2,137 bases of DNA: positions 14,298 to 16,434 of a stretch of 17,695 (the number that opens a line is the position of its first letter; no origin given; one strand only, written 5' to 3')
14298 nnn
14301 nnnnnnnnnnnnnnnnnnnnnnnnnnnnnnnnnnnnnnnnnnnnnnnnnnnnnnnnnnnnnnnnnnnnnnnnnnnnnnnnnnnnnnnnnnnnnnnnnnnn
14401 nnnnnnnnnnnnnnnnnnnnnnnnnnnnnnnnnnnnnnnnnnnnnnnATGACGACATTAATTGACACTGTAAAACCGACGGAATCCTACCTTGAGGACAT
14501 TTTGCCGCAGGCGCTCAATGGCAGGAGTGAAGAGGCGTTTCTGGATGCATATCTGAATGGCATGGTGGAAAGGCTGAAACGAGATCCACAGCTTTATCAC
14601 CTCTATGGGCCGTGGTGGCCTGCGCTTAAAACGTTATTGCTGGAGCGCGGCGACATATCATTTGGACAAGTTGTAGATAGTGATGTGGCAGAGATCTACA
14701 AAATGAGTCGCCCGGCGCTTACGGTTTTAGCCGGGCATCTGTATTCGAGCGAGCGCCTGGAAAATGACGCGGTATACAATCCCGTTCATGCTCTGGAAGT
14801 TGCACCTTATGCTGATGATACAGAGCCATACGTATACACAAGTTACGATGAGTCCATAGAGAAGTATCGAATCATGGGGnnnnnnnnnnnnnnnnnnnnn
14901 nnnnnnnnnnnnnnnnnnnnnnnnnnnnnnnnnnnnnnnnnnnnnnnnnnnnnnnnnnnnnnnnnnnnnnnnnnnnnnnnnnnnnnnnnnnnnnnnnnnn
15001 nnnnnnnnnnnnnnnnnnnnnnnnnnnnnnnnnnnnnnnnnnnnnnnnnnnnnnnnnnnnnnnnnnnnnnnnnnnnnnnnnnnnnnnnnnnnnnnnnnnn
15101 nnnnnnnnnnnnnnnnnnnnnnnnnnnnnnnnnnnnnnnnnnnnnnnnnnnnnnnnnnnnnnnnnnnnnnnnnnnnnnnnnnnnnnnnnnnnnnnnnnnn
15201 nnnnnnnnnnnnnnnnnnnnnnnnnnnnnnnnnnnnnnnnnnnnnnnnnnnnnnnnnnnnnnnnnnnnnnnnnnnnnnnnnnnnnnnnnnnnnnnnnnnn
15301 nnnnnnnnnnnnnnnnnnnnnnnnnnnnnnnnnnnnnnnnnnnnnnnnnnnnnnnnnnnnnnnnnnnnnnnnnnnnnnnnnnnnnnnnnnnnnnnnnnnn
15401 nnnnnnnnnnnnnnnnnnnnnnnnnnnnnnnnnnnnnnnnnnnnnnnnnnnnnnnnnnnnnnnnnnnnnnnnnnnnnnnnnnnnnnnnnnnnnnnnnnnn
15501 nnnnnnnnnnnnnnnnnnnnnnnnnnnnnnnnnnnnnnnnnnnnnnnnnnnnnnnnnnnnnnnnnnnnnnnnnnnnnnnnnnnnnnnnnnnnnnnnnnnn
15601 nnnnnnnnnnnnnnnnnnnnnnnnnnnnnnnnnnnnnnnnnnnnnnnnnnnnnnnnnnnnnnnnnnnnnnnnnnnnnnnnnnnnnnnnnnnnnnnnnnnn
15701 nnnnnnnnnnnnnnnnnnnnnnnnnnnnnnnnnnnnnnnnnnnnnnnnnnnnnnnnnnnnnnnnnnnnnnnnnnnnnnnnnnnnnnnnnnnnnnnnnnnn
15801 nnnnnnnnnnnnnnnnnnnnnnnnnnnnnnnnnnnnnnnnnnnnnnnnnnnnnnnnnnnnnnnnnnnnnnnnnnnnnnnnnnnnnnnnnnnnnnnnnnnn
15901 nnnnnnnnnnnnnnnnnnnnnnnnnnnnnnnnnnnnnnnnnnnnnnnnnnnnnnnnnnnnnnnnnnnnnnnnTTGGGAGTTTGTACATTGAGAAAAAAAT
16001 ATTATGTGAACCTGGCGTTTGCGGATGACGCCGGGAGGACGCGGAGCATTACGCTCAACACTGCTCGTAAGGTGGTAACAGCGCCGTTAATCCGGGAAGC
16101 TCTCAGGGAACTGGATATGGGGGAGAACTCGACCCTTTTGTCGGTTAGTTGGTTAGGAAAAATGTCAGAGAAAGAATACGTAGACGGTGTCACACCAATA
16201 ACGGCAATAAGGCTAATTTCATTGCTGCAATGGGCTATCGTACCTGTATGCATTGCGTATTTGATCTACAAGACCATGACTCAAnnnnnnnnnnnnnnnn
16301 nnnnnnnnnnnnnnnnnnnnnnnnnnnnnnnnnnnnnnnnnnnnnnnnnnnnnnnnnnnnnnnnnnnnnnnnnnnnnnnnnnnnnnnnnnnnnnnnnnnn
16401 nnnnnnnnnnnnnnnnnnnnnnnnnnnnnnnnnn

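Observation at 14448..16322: Compact cluster of five small genes downstream of the antirestriction gene, including an acidic protein, a VRR-NUC nuclease and a single-pass membrane protein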

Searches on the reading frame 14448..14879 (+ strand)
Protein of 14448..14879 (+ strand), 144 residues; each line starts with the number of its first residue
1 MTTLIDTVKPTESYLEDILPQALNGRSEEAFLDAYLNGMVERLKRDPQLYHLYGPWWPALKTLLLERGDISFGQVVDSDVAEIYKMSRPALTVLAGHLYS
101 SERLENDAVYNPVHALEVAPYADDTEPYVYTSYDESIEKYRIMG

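Call 9: search_protein_families(library=pfam, proteins=[window:14448-14879:+], max_evalue=1)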
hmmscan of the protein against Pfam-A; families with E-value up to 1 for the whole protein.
window:14448-14879:+ (144 aa): 0 families

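Call 10: search_protein_families(library=phrogs, proteins=[window:14448-14879:+], max_evalue=0.01)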
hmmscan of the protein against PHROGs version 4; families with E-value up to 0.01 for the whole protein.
window:14448-14879:+ (144 aa): 2 families
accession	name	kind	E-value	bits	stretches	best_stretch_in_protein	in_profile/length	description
phrog_1629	-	moron, auxiliary metabolic gene and host takeover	2.4e-59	200.2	1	3-144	1-138/138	Ulx-like anti-restriction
phrog_32226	-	unknown function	8.1e-16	59.3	1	1-62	1-62/90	-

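Call 34: search_protein_families(library=padloc, proteins=[window:14448-14879:+], max_evalue=0.1)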
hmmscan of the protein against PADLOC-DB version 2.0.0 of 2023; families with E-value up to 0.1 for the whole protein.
window:14448-14879:+ (144 aa): 1 family
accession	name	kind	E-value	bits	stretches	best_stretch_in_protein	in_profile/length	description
PDLC04850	PDC-S05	-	0.047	12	1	78-108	28-58/86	-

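Call 35: search_protein_families(library=ncbifam, proteins=[window:14448-14879:+], max_evalue=0.1)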
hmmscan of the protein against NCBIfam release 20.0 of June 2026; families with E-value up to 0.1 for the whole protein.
window:14448-14879:+ (144 aa): 0 families

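Call 41: search_solved_structures(query=window:14448-14879:+, max_evalue=10)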
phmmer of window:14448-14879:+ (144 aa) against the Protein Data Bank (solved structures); distinct sequences matched with E-value up to 10: 0.
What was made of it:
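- On DNA-mimic antirestriction proteins (Ocr/ArdA type): PDB sequence search gives none (call 41).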

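Call 44: find_homologous_proteins(query=window:14448-14879:+, max_evalue=0.001)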
Query window:14448-14879:+ (144 aa): 44 proteins with E <= 0.001 among 59 candidates.
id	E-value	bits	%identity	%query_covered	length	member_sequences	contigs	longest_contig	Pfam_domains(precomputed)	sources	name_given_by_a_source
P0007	2.0e-82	292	92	100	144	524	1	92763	-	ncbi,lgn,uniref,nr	ncbi:olxA [Escherichia coli]|uniref:olxA n=1 Tax=Escherichia coli TaxID=562 RepID=UPI0010D13573|nr:o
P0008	6.9e-72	258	99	83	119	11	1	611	-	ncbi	ncbi:TPA: olxA, partial [Escherichia coli]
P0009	1.1e-68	247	80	100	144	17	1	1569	-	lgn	-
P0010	4.3e-66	239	73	99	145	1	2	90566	-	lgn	-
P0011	7.2e-64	232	70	99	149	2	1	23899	-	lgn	-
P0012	1.6e-62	228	70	99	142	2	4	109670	-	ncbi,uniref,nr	ncbi:olxA (plasmid) [Raoultella ornithinolytica]|uniref:olxA n=1 Tax=Raoultella ornithinolytica TaxI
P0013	2.0e-61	224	68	99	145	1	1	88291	-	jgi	jgi:hypothetical protein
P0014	2.8e-59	217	65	98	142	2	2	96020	-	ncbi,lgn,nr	ncbi:TPA: olxA [Klebsiella variicola subsp. variicola]|nr:olxA [Klebsiella variicola subsp. variicol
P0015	1.5e-58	215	67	100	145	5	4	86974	-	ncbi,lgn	ncbi:olxA [Enterobacter hormaechei]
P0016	1.5e-58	215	63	100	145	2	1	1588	-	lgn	-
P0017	2.1e-58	214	67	100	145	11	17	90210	-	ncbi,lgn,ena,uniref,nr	ncbi:olxA (plasmid) [Enterobacter sp. JBIWA008]|uniref:olxA n=1 Tax=Enterobacter TaxID=547 RepID=UPI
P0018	3.9e-58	213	64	100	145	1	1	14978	-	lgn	-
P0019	2.3e-57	211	62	99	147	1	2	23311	-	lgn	-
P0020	5.5e-57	210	67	100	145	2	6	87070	-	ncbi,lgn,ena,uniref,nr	ncbi:olxA [Enterobacter hormaechei]|uniref:olxA n=1 Tax=Enterobacter hormaechei TaxID=158836 RepID=U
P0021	4.5e-55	203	92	70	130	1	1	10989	-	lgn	-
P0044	2.9e-41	159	52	97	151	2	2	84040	-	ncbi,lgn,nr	ncbi:olxA [Yersinia ruckeri]|nr:olxA [Yersinia ruckeri]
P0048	1.1e-36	144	50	97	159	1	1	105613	-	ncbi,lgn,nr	ncbi:TPA: olxA [Enterobacter hormaechei subsp. xiangfangensis]|nr:olxA [Enterobacter hormaechei subs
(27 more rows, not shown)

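Call 56: predict_structure(alignment_id=A3)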
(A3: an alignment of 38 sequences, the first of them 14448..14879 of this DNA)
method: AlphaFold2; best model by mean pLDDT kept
length: 144 residues; sequences in the alignment: 38
mean_pLDDT: 92.2   pTM: 0.87
mean pLDDT of the five models: 92.2, 85.6, 73.6, 72.6, 72.3
residues with pLDDT >= 90: 116; 70-90: 25; 50-70: 3; < 50: 0
segments of 3 or more residues with pLDDT < 50: none
pLDDT, mean of each block of 10 residues (from residue 1): 79 96 95 97 95 96 96 93 96 97 93 89 81 92 79
secondary structure, 60 per line:
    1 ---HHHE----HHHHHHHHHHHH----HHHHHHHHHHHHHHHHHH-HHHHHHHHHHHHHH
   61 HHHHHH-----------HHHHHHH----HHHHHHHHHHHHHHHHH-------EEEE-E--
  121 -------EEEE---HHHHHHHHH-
elements in order: H12-23 H28-45 H47-66 H78-84 H89-105 E113-116 E128-131 H135-143
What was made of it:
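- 14448..14882 (+): ulx homologue (144 aa, acidic), the DarB helper of the Dar antirestriction system. AlphaFold pLDDT 92, helical bundle plus hairpin (call 56).
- The confident model (pLDDT 92, call 56) is a compact helical bundle with a small hairpin.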

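Call 86: find_encoding_contigs(protein=P0044, flank=5000, max_places=1)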
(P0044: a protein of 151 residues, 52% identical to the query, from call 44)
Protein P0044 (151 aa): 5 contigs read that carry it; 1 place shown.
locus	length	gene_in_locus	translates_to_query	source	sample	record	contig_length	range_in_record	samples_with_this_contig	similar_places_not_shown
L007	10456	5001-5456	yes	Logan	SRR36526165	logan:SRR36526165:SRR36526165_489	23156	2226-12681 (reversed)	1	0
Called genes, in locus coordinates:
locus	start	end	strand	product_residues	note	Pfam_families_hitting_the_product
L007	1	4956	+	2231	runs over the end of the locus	PF04851:ResIII (faint), PF28555:Helicase_dom (weak), PF00176:SNF2-rel_dom (weak), PF00271:Helicase_C (faint)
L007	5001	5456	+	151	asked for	-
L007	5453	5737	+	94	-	-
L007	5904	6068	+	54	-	-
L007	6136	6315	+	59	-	-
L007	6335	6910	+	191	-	-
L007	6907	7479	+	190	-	PF11195:Tad2-like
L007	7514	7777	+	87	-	-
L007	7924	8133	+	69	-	-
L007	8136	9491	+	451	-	-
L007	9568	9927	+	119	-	-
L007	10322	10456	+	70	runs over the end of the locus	-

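Call 87: find_encoding_contigs(protein=P0017, flank=5000, max_places=1)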
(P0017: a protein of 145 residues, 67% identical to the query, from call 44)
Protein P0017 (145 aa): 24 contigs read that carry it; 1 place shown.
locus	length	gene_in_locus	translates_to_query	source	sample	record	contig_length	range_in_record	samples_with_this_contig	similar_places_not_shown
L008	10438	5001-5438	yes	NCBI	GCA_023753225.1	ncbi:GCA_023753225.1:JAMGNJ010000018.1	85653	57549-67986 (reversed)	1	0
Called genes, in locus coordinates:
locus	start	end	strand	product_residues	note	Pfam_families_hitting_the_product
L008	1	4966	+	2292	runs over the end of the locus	PF00176:SNF2-rel_dom (weak), PF28555:Helicase_dom (weak)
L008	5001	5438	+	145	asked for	-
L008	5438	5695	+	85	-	-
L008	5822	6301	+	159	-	PF08774:VRR_NUC (weak)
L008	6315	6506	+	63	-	-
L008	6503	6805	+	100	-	-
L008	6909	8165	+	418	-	-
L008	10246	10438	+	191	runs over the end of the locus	PF11195:Tad2-like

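Call 88: find_encoding_contigs(protein=P0048, flank=5000, max_places=1)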
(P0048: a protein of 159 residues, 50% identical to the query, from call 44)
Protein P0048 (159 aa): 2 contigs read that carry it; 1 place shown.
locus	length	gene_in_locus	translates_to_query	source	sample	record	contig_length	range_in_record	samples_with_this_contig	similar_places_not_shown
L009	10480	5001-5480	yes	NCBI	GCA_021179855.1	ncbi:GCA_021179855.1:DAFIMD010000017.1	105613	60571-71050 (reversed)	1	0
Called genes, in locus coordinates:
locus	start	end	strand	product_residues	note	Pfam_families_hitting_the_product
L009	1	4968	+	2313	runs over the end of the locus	PF07669:Eco57I (faint), PF00176:SNF2-rel_dom (weak), PF04851:ResIII (faint), PF28555:Helicase_dom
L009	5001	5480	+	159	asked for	-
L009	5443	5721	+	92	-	-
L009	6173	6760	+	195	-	-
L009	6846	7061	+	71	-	-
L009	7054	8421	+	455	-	-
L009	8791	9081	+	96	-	-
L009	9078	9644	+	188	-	-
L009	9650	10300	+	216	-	-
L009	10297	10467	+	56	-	-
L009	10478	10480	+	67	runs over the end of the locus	-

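Call 100: search_protein_families(library=pfam, proteins=[L008:6315-6503:+], max_evalue=10)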
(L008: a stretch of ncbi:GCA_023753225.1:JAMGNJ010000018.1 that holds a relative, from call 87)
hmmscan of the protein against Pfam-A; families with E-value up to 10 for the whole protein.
L008:6315-6503:+ (63 aa): 0 families

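Call 127: fold_search(model_id=the predicted structure, library=viral)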
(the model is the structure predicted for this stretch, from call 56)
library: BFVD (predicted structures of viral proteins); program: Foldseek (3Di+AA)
matches with E <= 10: 155; with E <= 0.001: 0
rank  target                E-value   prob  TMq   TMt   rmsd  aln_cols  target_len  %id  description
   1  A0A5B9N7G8            6.3e-01  0.04  0.14  0.16  19.1       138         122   13  Uncharacterized protein [Aeromonas phage 4L372D]
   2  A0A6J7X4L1            1.1e+00  0.03  0.14  0.18  14.9       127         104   15  Uncharacterized protein [uncultured Caudovirales phage]
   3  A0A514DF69            1.4e+00  0.04  0.19  0.18  23.4       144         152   15  (no name in the UniProt tables at hand)
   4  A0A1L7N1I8            1.5e+00  0.04  0.20  0.20  17.4       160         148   14  Uncharacterized protein [Ralstonia phage RP12]
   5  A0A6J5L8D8            1.6e+00  0.06  0.18  0.20  16.0       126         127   11  Uncharacterized protein [uncultured Caudovirales phage]
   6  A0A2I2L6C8            1.9e+00  0.05  0.18  0.15  10.8        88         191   16  Uncharacterized protein [Orpheovirus IHUMI-LCC2]
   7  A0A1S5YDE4            1.9e+00  0.05  0.26  0.11  15.8       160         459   15  Uncharacterized protein [Leptopilina boulardi filamentous virus]
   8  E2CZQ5                2.0e+00  0.03  0.15  0.17  15.0       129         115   16  M11Lb [Myxoma virus]
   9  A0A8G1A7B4            2.0e+00  0.02  0.20  0.17  16.8       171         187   13  Large polymerase protein (Fragment) [Measles virus genotype B3]
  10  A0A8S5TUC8            2.2e+00  0.01  0.15  0.06  27.3       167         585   12  Tape measure protein (Fragment) [Siphoviridae sp. ctWT735]
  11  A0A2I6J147            2.3e+00  0.05  0.23  0.17  14.5       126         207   11  BEN domain-containing protein [Vaccinia virus]
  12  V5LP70                2.3e+00  0.03  0.15  0.09  16.1       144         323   17  (no name in the UniProt tables at hand)
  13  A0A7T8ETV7            2.3e+00  0.02  0.16  0.12  19.0       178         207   12  (no name in the UniProt tables at hand)
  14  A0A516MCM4            2.4e+00  0.05  0.18  0.11   5.4        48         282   21  (no name in the UniProt tables at hand)
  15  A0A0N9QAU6            2.6e+00  0.03  0.18  0.18  14.9       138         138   17  MutS8 [Chrysochromulina ericina virus CeV-01B]
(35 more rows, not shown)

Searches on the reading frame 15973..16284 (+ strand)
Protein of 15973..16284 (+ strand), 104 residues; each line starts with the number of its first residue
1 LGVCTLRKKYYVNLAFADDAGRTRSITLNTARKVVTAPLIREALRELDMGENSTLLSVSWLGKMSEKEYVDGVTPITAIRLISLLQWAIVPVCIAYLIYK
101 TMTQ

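Call 9: search_protein_families(library=pfam, proteins=[window:15973-16284:+], max_evalue=1)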
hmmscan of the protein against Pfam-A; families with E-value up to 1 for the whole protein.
window:15973-16284:+ (104 aa): 3 families
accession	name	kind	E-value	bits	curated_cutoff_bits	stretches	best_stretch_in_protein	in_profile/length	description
PF08222.17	HTH_CodY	-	0.045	13.8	27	1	16-41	10-35/61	CodY helix-turn-helix domain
PF11148.14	DUF2922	-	0.052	13.9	25.5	1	13-44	5-36/69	Protein of unknown function (DUF2922)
PF08538.16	DUF1749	-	0.18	11.3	24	1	24-86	146-203/299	Protein of unknown function (DUF1749)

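Call 10: search_protein_families(library=phrogs, proteins=[window:15973-16284:+], max_evalue=0.01)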
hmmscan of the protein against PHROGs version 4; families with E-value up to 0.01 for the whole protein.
window:15973-16284:+ (104 aa): 3 families
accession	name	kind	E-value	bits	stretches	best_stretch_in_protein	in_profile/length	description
phrog_9115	-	unknown function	2.8e-53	178.9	1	6-104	1-99/99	-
phrog_3177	-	unknown function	7.3e-08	33.6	1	7-69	5-68/72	-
phrog_7212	-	unknown function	1.2e-05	26.3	1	8-69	4-69/133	-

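Call 34: search_protein_families(library=padloc, proteins=[window:15988-16284:+], max_evalue=0.1)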
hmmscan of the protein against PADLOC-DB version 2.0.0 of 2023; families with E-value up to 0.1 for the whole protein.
window:15988-16284:+ (99 aa): 0 families

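Call 35: search_protein_families(library=ncbifam, proteins=[window:15988-16284:+], max_evalue=0.1)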
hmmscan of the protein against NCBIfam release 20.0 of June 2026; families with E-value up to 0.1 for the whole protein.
window:15988-16284:+ (99 aa): 0 families

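Call 39: search_dna_similar(query=window:15988-16284:+, collection=phages, mode=protein, max_evalue=0.01, max_rows=40, rows=spread)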
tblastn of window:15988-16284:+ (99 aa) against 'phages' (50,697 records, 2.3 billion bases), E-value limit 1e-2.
Records with a match: 2; places in all: 2; records where one place covers at least 80% of the query: 2.
Best place of each record, by identity: 80-90% 2.
By first word of the organism name: Escherichia 2.
By host as written in the record: Escherichia coli C600 2.
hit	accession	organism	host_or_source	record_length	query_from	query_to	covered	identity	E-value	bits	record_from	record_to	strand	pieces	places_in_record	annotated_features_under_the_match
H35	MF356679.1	Escherichia phage D6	Escherichia coli C600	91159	1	99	100%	80.8%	8e-48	167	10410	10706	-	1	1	putative morphogenetic function protein | hypothetical protein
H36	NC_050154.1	Escherichia phage D6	Escherichia coli C600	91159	1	99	100%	80.8%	8e-48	167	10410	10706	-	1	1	putative morphogenetic function protein | hypothetical protein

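Call 47: find_homologous_proteins(query=window:15988-16284:+, max_evalue=0.01)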
Query window:15988-16284:+ (99 aa): 14 proteins with E <= 0.01 among 20 candidates.
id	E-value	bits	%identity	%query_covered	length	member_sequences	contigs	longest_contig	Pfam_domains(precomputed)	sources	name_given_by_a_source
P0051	6.5e-57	207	100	100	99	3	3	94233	-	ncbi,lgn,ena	-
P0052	5.5e-50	185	89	100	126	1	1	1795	-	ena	-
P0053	1.6e-49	183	89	100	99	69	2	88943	-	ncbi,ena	ncbi:hypothetical protein ACUV0U_002607 [Escherichia coli]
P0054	1.9e-43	164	81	100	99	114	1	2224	-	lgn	-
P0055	4.2e-43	163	81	99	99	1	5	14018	-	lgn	-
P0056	2.7e-42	160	81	100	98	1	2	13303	-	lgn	-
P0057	4.9e-41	156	82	94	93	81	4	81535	-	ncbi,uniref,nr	ncbi:hypothetical protein GRW05_02690 [Escherichia coli]|uniref:Uncharacterized protein n=1 Tax=Esch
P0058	3.2e-31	125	68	95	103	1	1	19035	-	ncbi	-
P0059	4.7e-31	124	94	67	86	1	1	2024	-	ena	-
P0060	4.0e-29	118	83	71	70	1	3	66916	-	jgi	jgi:hypothetical protein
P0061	4.1e-24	102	64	77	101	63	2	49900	-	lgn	-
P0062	7.7e-23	98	68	69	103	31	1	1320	-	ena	-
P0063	3.0e-19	87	61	72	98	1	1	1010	-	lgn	-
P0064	7.5e-19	85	56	72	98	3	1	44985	-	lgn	-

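Call 52: find_encoding_contigs(protein=P0064, flank=6000, max_places=2)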
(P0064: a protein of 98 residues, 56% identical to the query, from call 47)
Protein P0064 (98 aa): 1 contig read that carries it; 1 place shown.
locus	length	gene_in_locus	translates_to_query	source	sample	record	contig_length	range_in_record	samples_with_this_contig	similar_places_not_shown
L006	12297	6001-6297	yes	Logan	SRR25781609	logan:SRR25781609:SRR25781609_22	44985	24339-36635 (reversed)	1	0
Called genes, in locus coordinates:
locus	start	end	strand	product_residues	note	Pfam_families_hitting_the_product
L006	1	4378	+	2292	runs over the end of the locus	PF00176:SNF2-rel_dom (faint), PF28555:Helicase_dom (weak)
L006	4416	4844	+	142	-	-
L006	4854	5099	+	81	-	-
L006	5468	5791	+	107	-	PF08774:VRR_NUC (weak)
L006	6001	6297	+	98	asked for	-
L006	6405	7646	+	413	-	-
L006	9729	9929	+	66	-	PF28058:YmgF (weak)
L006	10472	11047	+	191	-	PF11195:Tad2-like (weak)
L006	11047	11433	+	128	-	-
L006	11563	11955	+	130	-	PF25716:BPP1_LPA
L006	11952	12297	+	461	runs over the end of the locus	-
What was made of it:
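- It is always linked to darB-ulx (calls 52, 86-88).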

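Call 73: predict_structure(alignment_id=A5)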
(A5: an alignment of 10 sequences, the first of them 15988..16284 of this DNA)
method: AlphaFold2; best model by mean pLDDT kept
length: 99 residues; sequences in the alignment: 10
mean_pLDDT: 83.8   pTM: 0.58
mean pLDDT of the five models: 83.8, 79.8, 76.2, 74.9, 74.8
residues with pLDDT >= 90: 43; 70-90: 41; 50-70: 14; < 50: 1
segments of 3 or more residues with pLDDT < 50: none
pLDDT, mean of each block of 10 residues (from residue 1): 89 92 92 94 90 90 71 62 78 79
secondary structure, 60 per line:
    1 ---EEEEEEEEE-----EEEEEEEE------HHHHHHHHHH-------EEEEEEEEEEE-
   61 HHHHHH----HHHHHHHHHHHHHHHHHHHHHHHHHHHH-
elements in order: E4-12 E18-25 H32-41 E49-59 H61-66 H71-98
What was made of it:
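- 15988..16287 (+): pmgR homologue (99 aa): a conserved beta-beta-alpha-beta domain (residues 1-60) plus a C-terminal membrane helix (hydrophobic core residues 76-94 = nt 16213-16269). AlphaFold pLDDT 84 (call 73).
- Checked: AlphaFold models residues 71-98 as a helix (call 73).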

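Call 100: search_protein_families(library=pfam, proteins=[L006:5804-6001:+], max_evalue=10)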
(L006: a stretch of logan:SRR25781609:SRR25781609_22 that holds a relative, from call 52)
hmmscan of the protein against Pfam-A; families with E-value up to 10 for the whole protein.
L006:5804-6001:+ (66 aa): 0 families
